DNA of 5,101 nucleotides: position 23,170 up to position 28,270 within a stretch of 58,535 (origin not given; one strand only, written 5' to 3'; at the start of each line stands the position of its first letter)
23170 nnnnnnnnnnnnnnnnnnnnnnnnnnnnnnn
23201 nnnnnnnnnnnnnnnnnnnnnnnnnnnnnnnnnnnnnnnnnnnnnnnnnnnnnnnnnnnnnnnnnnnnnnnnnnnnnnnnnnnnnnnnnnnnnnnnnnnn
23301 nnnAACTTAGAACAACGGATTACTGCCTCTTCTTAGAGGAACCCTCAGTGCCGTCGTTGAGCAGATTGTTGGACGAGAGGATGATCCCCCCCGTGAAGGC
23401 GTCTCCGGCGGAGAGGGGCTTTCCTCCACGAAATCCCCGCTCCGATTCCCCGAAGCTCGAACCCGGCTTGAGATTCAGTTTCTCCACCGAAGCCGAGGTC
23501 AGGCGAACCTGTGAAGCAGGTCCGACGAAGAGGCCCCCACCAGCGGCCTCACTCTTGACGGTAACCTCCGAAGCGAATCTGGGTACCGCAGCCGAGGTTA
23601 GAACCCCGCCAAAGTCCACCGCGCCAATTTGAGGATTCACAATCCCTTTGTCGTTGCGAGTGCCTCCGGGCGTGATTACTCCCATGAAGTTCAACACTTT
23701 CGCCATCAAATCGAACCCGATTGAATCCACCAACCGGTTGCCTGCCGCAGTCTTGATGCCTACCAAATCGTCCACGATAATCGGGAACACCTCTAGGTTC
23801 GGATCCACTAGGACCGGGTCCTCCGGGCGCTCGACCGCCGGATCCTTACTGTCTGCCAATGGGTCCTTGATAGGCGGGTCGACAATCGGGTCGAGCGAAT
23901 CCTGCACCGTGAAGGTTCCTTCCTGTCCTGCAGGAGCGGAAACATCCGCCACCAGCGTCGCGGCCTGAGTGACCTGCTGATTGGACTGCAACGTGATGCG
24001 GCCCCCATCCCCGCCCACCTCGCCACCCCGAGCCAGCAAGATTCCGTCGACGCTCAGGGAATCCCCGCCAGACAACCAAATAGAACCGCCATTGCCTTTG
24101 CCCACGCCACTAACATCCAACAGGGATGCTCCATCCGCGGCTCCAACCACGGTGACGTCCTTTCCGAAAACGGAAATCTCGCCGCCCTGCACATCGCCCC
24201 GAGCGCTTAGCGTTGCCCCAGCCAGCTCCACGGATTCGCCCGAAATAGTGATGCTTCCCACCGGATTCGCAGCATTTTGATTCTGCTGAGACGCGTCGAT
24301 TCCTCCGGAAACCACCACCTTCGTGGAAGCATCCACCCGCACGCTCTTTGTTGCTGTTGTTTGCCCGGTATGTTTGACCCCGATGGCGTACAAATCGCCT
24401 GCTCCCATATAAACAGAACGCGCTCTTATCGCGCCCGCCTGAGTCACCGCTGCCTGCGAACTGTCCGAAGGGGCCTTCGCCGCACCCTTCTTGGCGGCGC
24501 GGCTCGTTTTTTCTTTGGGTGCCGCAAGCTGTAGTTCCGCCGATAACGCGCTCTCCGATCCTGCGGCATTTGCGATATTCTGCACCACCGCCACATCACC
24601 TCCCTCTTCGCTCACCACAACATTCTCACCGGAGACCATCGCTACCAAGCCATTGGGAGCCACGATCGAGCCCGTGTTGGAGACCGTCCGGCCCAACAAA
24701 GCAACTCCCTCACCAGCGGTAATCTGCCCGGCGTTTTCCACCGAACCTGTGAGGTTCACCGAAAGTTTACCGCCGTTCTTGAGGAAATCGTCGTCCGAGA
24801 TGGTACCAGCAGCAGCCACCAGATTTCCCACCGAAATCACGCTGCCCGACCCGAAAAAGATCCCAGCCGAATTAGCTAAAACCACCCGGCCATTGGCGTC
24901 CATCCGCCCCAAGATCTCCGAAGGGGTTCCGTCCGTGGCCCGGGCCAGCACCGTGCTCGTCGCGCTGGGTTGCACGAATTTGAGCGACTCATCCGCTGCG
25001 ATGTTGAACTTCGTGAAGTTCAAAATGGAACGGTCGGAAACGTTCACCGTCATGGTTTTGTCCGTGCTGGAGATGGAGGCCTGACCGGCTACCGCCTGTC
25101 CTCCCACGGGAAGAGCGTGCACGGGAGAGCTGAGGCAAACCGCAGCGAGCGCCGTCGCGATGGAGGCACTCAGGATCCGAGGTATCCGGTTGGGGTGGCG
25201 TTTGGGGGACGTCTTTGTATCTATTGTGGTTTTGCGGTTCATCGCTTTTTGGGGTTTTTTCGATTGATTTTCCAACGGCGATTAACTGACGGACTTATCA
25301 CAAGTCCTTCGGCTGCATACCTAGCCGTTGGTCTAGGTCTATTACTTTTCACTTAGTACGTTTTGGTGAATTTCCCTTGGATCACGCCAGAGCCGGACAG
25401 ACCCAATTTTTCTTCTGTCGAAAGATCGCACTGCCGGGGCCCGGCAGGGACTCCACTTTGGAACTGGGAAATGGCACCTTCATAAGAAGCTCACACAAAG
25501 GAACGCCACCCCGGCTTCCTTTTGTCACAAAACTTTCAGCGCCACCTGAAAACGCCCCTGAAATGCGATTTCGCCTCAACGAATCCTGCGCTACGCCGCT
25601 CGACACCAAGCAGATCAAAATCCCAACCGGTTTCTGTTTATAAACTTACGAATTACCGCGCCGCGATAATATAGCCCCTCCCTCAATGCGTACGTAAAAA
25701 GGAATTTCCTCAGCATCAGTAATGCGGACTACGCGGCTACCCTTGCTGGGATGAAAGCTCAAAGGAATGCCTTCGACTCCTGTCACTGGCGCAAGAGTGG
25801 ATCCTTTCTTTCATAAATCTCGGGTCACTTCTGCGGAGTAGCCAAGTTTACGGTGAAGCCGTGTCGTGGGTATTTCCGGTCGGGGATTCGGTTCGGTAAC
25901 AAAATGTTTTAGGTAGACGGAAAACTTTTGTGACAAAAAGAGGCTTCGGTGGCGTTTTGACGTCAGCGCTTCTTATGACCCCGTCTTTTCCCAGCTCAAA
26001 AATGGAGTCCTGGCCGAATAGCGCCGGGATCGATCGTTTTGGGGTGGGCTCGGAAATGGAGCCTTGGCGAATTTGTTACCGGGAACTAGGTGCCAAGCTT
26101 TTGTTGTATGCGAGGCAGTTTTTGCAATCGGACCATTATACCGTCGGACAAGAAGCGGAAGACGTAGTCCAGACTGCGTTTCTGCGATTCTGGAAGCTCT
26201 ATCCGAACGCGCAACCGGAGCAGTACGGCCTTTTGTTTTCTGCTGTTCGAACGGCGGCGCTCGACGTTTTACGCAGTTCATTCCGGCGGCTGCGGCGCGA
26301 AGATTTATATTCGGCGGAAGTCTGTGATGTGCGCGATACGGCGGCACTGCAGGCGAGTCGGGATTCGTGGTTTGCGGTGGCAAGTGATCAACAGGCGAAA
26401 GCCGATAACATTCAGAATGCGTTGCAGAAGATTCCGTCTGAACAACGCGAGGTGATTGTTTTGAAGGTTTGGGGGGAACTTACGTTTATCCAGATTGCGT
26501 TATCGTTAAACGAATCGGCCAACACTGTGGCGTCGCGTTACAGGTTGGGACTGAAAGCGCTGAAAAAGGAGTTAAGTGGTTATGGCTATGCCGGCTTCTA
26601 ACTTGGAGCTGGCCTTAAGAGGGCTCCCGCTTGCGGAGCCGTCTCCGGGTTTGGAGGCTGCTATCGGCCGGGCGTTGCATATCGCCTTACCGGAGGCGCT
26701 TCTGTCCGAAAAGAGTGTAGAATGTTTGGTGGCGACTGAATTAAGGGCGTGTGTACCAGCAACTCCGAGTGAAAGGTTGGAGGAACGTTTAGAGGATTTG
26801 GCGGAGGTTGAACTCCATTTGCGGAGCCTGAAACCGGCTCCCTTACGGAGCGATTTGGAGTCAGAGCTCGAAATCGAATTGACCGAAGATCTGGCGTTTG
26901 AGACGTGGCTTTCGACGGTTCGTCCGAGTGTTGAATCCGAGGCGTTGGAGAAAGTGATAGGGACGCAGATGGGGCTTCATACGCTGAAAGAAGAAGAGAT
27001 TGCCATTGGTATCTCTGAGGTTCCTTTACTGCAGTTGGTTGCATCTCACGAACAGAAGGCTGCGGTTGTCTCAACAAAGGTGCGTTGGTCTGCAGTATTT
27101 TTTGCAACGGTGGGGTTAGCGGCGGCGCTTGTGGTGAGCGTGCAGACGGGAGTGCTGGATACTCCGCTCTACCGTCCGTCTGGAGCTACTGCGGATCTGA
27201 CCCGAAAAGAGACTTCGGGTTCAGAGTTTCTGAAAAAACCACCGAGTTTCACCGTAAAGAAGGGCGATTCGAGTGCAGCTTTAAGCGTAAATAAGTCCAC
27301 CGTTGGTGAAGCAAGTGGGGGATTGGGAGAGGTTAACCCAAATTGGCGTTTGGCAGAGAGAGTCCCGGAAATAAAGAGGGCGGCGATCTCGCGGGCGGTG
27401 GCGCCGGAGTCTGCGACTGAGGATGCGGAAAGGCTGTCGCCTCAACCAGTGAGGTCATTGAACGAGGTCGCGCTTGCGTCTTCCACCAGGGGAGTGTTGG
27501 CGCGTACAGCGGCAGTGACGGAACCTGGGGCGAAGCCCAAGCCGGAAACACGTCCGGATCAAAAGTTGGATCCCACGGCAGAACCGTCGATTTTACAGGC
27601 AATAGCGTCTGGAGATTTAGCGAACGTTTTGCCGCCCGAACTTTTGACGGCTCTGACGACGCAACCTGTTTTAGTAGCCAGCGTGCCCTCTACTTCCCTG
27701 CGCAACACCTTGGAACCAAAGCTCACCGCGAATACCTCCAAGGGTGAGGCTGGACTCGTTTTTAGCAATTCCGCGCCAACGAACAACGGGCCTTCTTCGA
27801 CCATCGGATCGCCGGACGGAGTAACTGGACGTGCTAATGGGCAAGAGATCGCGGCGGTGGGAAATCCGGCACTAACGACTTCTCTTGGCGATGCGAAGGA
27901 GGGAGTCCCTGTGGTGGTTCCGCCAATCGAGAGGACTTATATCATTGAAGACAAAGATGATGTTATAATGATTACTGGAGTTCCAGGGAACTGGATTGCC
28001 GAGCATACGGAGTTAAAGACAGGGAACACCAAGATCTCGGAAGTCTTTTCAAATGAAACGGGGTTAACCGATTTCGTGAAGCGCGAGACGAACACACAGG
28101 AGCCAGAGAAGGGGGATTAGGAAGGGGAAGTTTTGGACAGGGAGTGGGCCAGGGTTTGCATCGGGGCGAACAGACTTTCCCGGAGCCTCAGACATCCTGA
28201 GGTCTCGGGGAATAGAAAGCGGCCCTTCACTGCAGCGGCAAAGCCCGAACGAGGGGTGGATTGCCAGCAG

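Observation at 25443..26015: A ~95-nt element duplicated in inverted orientation, one copy facing the TPS operon and one facing the ECF sigma operon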

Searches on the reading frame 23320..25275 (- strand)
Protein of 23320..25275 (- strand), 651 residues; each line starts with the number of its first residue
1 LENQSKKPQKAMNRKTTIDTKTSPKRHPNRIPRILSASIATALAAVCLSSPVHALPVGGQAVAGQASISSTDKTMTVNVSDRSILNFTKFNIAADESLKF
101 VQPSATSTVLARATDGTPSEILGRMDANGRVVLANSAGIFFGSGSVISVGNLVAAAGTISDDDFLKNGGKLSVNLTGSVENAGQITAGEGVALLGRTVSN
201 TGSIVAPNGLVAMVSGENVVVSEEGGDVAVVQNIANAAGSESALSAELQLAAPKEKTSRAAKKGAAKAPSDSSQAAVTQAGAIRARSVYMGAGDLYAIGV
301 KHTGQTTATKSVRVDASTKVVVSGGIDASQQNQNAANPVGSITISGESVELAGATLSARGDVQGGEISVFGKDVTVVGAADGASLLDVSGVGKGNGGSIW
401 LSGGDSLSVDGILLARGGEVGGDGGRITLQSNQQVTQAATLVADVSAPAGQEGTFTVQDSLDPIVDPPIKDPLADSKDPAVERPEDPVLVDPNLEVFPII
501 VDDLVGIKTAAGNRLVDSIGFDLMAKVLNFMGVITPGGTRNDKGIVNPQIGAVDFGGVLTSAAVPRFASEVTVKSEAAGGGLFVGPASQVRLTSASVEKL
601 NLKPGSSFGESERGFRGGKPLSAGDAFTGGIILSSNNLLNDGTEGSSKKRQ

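Call 5: search_protein_families(library=pfam, proteins=[window:23320-25275:-], max_evalue=0.01)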
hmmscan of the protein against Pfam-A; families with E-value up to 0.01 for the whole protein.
window:23320-25275:- (651 aa): 2 families
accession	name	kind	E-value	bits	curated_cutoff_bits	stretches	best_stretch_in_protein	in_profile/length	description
PF05860.19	TPS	-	1.6e-22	81.1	33.5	1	59-246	13-206/252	TPS secretion domain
PF06903.17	VirK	-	0.0045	17.5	23.7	0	60-100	48-88/98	VirK protein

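Call 43: find_homologous_proteins(query=window:23320-25242:-, max_evalue=1e-10)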
Query window:23320-25242:- (640 aa): 43 proteins with E <= 1e-10 among 8000 candidates.
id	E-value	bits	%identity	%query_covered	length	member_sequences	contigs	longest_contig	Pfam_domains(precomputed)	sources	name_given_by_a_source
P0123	0.0e+0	1327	100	100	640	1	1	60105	PF05860.20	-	-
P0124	2.2e-132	461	59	71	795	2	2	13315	PF05860.20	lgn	-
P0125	1.7e-128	448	58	70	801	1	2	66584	PF05860.20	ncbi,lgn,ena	-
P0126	2.1e-127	444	59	70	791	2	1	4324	PF05860.20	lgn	-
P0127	4.3e-126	440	59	68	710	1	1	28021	PF05860.20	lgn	-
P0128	6.5e-126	439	61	66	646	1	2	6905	PF05860.20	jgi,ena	jgi:filamentous hemagglutinin family protein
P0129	1.1e-109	386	46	68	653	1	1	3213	PF05860.20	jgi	-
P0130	4.5e-109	384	47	73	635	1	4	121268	PF05860.20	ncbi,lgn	ncbi:MAG: filamentous hemagglutinin N-terminal domain-containing protein [Verrucomicrobiota bacteriu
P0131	1.8e-98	349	49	64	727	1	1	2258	PF05860.20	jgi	jgi:filamentous hemagglutinin family protein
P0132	1.9e-76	276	44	68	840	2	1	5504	PF05860.20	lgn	-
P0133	2.3e-76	276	44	68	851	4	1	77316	PF05860.20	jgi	jgi:filamentous hemagglutinin family protein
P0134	5.4e-74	268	43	68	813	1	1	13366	PF05860.20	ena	-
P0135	7.1e-37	145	33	68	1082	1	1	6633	PF05860.20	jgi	jgi:filamentous hemagglutinin family protein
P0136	1.3e-31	128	32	57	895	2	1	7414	PF12951.14,PF05860.20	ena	-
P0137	3.0e-29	120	31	73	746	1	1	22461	PF05860.20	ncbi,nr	ncbi:MAG: filamentous hemagglutinin N-terminal domain-containing protein, partial [Sedimentisphaeral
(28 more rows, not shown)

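Call 44: find_encoding_contigs(protein=P0125, flank=8000, max_places=1)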
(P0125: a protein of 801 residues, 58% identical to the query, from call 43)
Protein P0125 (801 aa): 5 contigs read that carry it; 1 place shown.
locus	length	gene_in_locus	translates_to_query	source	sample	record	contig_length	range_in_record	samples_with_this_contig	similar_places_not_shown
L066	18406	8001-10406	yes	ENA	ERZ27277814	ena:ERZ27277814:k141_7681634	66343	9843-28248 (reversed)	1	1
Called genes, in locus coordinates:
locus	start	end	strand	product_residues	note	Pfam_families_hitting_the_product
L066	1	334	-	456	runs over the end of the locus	PF07586:HXXSHH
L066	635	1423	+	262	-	PF03935:SKN1_KRE6_Sbg1 (faint), PF00722:Glyco_hydro_16, PF26113:GH16_XgeA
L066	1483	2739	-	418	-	PF01546:Peptidase_M20, PF07687:M20_dimer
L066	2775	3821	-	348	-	PF13378:MR_MLE_C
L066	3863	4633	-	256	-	PF07813:LTXXQ (faint), PF16231:DUF4890 (faint)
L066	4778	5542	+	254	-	-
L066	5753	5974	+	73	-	-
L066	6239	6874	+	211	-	-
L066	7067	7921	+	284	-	-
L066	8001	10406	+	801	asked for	PF05860:TPS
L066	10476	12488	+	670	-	PF03865:ShlB (weak)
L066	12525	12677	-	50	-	-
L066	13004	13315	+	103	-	-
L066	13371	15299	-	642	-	PF13088:BNR_2 (faint), PF02012:BNR (faint)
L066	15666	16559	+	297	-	PF00149:Metallophos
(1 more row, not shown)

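Call 45: find_encoding_contigs(protein=P0124, flank=8000, max_places=1)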
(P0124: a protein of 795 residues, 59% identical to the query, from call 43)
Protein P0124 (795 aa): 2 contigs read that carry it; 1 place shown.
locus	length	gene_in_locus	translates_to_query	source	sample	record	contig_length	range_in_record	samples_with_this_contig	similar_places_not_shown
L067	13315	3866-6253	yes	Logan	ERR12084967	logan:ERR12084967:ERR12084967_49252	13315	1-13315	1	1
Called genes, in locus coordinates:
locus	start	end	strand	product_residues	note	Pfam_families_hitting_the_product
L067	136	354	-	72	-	-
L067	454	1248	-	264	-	PF00072:Response_reg (weak), PF00486:Trans_reg_C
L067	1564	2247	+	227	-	PF08281:Sigma70_r4_2, PF04545:Sigma70_r4 (weak)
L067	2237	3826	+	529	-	-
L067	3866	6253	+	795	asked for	PF05860:TPS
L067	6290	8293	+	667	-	PF03865:ShlB (faint)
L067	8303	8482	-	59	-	-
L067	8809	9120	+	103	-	-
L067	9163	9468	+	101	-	-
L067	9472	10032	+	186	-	-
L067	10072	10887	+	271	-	-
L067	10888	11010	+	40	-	-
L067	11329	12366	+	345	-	PF00149:Metallophos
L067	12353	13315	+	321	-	?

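Call 46: find_encoding_contigs(protein=P0130, flank=8000, max_places=1)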
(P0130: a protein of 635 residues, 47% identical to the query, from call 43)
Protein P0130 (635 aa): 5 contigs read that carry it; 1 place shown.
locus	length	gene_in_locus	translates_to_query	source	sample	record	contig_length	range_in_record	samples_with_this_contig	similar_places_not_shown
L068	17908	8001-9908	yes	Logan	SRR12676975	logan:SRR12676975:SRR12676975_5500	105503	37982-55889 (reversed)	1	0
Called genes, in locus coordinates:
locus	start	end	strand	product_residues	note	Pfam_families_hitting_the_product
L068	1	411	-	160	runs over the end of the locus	-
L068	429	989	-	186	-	PF01765:RRF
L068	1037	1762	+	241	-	-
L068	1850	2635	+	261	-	PF00218:IGPS, PF04131:NanE (faint)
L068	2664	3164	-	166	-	PF09832:DUF2059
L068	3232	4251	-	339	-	PF02885:Glycos_trans_3N, PF00591:Glycos_transf_3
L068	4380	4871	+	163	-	PF22811:Zn_ribbon_NrdR, PF03477:ATP-cone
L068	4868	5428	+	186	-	-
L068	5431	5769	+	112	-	PF11969:DcpS_C, PF01230:HIT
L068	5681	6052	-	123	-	PF02021:UPF0102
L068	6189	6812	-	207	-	PF01351:RNase_HII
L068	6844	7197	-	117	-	PF01245:Ribosomal_L19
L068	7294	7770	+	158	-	PF00383:dCMP_cyt_deam_1, PF14437:MafB19-deam, PF14439:Bd3614-deam (weak)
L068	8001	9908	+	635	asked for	PF05860:TPS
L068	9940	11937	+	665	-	PF03865:ShlB (weak)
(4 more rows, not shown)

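Call 47: find_encoding_contigs(protein=P0128, flank=8000, max_places=1)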
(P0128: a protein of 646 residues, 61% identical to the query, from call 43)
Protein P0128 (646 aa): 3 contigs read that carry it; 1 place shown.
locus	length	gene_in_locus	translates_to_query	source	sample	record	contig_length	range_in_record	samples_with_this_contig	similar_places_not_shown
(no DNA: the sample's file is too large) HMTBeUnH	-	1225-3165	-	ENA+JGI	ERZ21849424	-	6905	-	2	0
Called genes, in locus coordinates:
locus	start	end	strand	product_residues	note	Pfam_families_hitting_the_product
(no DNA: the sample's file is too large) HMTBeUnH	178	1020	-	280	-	PF02569:Pantoate_ligase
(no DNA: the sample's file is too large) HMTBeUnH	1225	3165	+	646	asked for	PF05860:TPS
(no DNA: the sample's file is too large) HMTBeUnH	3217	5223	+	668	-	PF03865:ShlB (faint)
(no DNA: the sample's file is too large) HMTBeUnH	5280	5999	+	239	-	PF07963:N_methyl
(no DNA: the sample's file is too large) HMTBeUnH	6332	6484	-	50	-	-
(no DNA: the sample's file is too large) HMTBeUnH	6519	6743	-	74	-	-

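Call 60: find_encoding_contigs(protein=P0128, flank=3000, max_places=10)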
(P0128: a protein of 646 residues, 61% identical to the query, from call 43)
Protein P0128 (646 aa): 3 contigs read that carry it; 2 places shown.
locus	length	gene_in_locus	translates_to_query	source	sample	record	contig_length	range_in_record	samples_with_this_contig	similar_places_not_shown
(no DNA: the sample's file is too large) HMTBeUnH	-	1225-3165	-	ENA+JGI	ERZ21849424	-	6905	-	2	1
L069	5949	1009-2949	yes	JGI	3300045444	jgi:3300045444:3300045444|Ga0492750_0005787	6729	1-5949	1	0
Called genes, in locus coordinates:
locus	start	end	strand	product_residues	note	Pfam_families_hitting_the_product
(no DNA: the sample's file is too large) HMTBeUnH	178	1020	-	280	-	PF02569:Pantoate_ligase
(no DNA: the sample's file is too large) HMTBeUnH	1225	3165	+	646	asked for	PF05860:TPS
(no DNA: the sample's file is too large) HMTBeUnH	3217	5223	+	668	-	PF03865:ShlB (faint)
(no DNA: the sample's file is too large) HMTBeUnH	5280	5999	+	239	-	PF07963:N_methyl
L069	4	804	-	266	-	PF02569:Pantoate_ligase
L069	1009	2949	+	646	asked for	PF05860:TPS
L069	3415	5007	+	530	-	PF03865:ShlB (weak)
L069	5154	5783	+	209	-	PF07963:N_methyl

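Call 73: search_protein_families(library=ncbifam, proteins=[window:23320-25242:-], max_evalue=0.01)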
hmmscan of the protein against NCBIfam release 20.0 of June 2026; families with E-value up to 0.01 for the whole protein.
window:23320-25242:- (640 aa): 1 family
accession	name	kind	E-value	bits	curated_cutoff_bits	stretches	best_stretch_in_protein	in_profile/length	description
TIGR01901.1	adhes_NPXG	domain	6.1e-18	64.5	29.1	1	74-148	2-78/79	filamentous hemagglutinin N-terminal domain-containing protein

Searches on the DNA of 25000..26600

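Call 7: search_rna_families(source=window, start=25000, end=26600, threshold=evalue, max_evalue=10)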
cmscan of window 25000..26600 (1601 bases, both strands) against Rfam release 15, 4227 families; matches with E-value up to 10: 1.
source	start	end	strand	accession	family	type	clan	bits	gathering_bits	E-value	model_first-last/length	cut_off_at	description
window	25256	25357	-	RF03102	RAGATH-33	Gene; sRNA;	-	14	120.4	9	1-113/113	no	RAGATH-33 RNA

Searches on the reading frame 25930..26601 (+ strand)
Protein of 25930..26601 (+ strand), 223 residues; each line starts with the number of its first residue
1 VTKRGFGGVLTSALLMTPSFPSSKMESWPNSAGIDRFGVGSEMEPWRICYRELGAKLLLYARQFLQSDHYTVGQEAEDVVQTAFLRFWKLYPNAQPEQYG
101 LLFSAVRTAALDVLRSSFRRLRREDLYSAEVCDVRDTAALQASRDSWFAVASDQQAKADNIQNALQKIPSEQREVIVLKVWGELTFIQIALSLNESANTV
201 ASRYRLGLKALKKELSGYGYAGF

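Call 5: search_protein_families(library=pfam, proteins=[window:25930-26601:+], max_evalue=0.01)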
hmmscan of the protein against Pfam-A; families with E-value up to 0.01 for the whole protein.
window:25930-26601:+ (223 aa): 4 families
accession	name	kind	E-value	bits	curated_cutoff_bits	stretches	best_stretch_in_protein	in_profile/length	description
PF08281.18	Sigma70_r4_2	-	9.8e-10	38.4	25.7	1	159-211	2-54/54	Sigma-70, region 4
PF04545.22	Sigma70_r4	-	4.5e-06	26.5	24.1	1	164-213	1-50/50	Sigma-70, region 4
PF04542.20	Sigma70_r2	-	2e-05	24.7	24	1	50-116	2-67/71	Sigma-70 region 2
PF07638.17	Sigma70_ECF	-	0.0022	18.4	21.1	1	57-215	30-183/185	ECF sigma factor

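Call 73: search_protein_families(library=ncbifam, proteins=[window:25975-26601:+], max_evalue=0.01)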
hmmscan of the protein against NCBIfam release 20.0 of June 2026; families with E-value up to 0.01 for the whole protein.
window:25975-26601:+ (208 aa): 60 families (the best 25 are shown)
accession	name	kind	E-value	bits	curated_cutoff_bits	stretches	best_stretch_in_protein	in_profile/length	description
TIGR02985.1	Sig70_bacteroi1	subfamily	2.8e-18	66.7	126.4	1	32-200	4-162/162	RNA polymerase sigma-70 factor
TIGR02937.1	sigma70-ECF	superfamily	5.9e-16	58.5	42.9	1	42-200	14-165/165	sigma-70 family RNA polymerase sigma factor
TIGR02983.1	SigE-fam_strep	subfamily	7.2e-16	58.5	141.55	1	39-201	16-159/162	SigE family RNA polymerase sigma factor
NF009166.1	PRK12513.1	equivalog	1.6e-15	57.3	206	1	59-203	47-189/193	RNA polymerase sigma factor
NF009172.0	PRK12519.1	subfamily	9.2e-14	51.4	222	1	58-202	53-191/194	RNA polymerase sigma factor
NF007227.0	PRK09645.1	subfamily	2.1e-13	50.5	202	1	31-205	15-175/177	sigma-70 family RNA polymerase sigma factor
NF006550.0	PRK09047.1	equivalog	3e-12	46.4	173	1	59-203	37-190/194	RNA polymerase sigma factor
NF004113.0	PRK05602.1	equivalog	7.2e-12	45.4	208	1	59-201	70-202/211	RNA polymerase sigma factor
NF009176.0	PRK12524.1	equivalog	1.1e-11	45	264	1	59-202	51-186/196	RNA polymerase sigma factor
NF009185.0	PRK12533.1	equivalog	7.7e-10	38.8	248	1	58-201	53-194/231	RNA polymerase sigma factor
NF009178.0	PRK12526.1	equivalog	8.6e-10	38.5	301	1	55-200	64-206/211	RNA polymerase sigma factor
TIGR02984.1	Sig-70_plancto1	subfamily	1e-09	38.2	183.75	1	123-200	112-188/189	RNA polymerase sigma-70 factor, Planctomycetaceae-specific subfamily 1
NF007228.0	PRK09646.1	subfamily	1.5e-09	37.8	226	1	60-201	56-191/194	ECF RNA polymerase sigma factor SigK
TIGR02948.1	SigW_bacill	equivalog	1.9e-09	37.9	243.1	1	59-201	43-185/187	RNA polymerase sigma factor SigW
NF058625.1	sigma_PG0214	equivalog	3.9e-09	36.4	130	1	39-186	14-147/170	GFO_1088 family ECF-type sigma factor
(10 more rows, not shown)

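Call 77: search_solved_structures(query=window:25975-26601:+, max_evalue=0.001)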
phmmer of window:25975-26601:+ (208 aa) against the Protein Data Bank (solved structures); distinct sequences matched with E-value up to 0.001: 6.
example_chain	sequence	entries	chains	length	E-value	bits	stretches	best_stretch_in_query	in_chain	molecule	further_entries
5wuq_A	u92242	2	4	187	1.8e-07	34.2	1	59-200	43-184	ECF RNA polymerase sigma factor SigW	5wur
6jhe_A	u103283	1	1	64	4.5e-06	29.6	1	144-201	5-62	ECF RNA polymerase sigma factor SigW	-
9m9d_F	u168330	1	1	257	0.00011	25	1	53-203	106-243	ECF RNA polymerase sigma factor SigE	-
9m9e_F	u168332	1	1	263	0.00012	24.9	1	53-203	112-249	ECF RNA polymerase sigma factor SigE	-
9m98_F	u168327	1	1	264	0.00012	24.9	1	53-203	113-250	ECF RNA polymerase sigma factor SigE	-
4nqw_A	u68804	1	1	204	0.00035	23.4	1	61-198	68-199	ECF RNA polymerase sigma factor SigK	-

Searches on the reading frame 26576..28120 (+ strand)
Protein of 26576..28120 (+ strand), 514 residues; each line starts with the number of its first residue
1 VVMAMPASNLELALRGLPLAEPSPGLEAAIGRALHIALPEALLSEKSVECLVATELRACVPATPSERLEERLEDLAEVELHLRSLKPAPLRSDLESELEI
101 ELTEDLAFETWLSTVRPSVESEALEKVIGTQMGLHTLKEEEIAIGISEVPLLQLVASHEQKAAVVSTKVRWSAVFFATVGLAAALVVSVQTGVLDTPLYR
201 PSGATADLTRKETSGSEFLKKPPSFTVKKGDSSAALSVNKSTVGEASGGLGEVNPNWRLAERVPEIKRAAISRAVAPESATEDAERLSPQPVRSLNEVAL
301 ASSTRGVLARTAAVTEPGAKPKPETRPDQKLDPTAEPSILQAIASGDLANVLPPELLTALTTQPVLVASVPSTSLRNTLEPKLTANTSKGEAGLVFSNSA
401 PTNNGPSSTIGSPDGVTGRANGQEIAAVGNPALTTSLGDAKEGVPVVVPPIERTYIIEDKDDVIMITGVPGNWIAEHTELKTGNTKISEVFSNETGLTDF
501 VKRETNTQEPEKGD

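Call 5: search_protein_families(library=pfam, proteins=[window:26576-28120:+], max_evalue=0.01)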
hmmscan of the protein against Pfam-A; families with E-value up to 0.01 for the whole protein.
window:26576-28120:+ (514 aa): 0 families

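Call 73: search_protein_families(library=ncbifam, proteins=[window:26576-28120:+], max_evalue=0.01)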
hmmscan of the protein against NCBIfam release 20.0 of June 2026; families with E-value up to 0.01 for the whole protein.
window:26576-28120:+ (514 aa): 0 families

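Call 78: search_solved_structures(query=window:26576-28120:+, max_evalue=1)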
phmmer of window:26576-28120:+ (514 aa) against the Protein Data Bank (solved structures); distinct sequences matched with E-value up to 1: 0.
